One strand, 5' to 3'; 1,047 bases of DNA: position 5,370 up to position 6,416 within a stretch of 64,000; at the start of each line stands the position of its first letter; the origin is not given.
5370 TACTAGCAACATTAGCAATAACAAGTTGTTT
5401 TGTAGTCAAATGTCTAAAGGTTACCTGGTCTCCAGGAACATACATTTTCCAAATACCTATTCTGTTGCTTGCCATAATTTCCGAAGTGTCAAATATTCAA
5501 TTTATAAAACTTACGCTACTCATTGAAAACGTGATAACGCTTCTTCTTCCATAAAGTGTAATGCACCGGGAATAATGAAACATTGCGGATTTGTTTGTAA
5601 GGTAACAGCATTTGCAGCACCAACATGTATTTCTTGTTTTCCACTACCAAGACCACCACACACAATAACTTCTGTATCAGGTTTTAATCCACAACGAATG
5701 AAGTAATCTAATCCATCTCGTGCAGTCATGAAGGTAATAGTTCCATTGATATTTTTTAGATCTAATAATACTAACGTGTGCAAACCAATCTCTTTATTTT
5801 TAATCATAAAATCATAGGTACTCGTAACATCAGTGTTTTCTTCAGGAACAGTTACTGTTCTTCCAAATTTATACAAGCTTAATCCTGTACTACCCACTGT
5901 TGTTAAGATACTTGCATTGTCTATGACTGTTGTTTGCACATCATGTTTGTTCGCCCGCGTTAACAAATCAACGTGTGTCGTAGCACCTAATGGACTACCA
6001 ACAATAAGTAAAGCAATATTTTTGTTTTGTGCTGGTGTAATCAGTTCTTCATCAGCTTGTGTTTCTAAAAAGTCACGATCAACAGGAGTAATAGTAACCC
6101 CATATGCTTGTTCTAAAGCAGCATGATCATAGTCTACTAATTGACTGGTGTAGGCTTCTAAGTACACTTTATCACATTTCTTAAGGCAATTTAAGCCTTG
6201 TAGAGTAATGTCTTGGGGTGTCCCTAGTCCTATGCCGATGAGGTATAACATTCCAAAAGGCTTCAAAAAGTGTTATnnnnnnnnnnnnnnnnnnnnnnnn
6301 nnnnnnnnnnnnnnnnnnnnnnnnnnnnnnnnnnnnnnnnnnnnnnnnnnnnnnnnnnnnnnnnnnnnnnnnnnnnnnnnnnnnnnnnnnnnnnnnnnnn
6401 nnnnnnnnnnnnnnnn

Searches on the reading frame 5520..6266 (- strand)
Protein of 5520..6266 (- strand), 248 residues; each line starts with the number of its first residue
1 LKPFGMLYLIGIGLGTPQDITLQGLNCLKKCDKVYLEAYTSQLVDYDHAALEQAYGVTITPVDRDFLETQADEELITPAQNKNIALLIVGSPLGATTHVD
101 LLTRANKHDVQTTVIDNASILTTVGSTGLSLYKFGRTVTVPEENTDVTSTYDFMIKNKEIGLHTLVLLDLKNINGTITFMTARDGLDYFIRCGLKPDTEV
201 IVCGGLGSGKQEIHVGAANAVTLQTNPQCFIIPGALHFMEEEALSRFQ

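Call 3: search_protein_families(library=pfam, proteins=[window:5520-6266:-], max_evalue=0.01)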
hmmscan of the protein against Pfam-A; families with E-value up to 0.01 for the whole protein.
window:5520-6266:- (248 aa): 1 family
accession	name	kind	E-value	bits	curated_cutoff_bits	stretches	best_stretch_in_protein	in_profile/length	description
PF00590.25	TP_methylase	-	1.4e-17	64.8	27.8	1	6-216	1-206/212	Tetrapyrrole (Corrin/Porphyrin) Methylases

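Call 4: search_protein_families(library=ncbifam, proteins=[window:5520-6266:-], max_evalue=0.01)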
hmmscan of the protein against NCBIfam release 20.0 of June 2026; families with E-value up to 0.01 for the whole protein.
window:5520-6266:- (248 aa): 12 families
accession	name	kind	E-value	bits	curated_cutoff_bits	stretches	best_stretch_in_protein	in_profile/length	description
TIGR00522.1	dph5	equivalog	7e-61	205.9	114.3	1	6-247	1-254/258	diphthine synthase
NF004455.0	PRK05787.1-3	equivalog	1.6e-06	27.8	258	1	6-122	2-114/221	cobalt-precorrin-7 (C(5))-methyltransferase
NF004060.0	PRK05576.1-3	equivalog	7.4e-05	22.6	189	1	6-126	1-124/202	cobalt-factor II C(20)-methyltransferase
NF004460.0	PRK05787.2-3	equivalog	0.00024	20.7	291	1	6-211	1-182/207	cobalt-precorrin-7 (C(5))-methyltransferase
NF004063.0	PRK05576.1-6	equivalog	0.00041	19.7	235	1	7-124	3-126/235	cobalt-factor II C(20)-methyltransferase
NF004058.0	PRK05576.1-1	equivalog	0.00049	19.6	239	0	5-116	2-123/221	cobalt-factor II C(20)-methyltransferase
TIGR01467.1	cobI_cbiL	equivalog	0.00053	19.5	163.25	1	5-38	1-34/230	precorrin-2 C(20)-methyltransferase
NF004459.0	PRK05787.2-2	equivalog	0.002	17.8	298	0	7-207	4-182/210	cobalt-precorrin-7 (C(5))-methyltransferase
NF052436.1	YabN_Meth_PPase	exception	0.0029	16.7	525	1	8-123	2-122/486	bifunctional methyltransferase/pyrophosphohydrolase YabN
TIGR02434.1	CobF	equivalog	0.0058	16.2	195.8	0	7-37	3-33/250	precorrin-6A synthase (deacetylating)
NF004062.0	PRK05576.1-5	equivalog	0.0081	15.6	194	1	6-41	2-37/219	cobalt-factor II C(20)-methyltransferase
TIGR01469.1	cobA_cysG_Cterm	equivalog_domain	0.0085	15.9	185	0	5-42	1-38/238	uroporphyrinogen-III C-methyltransferase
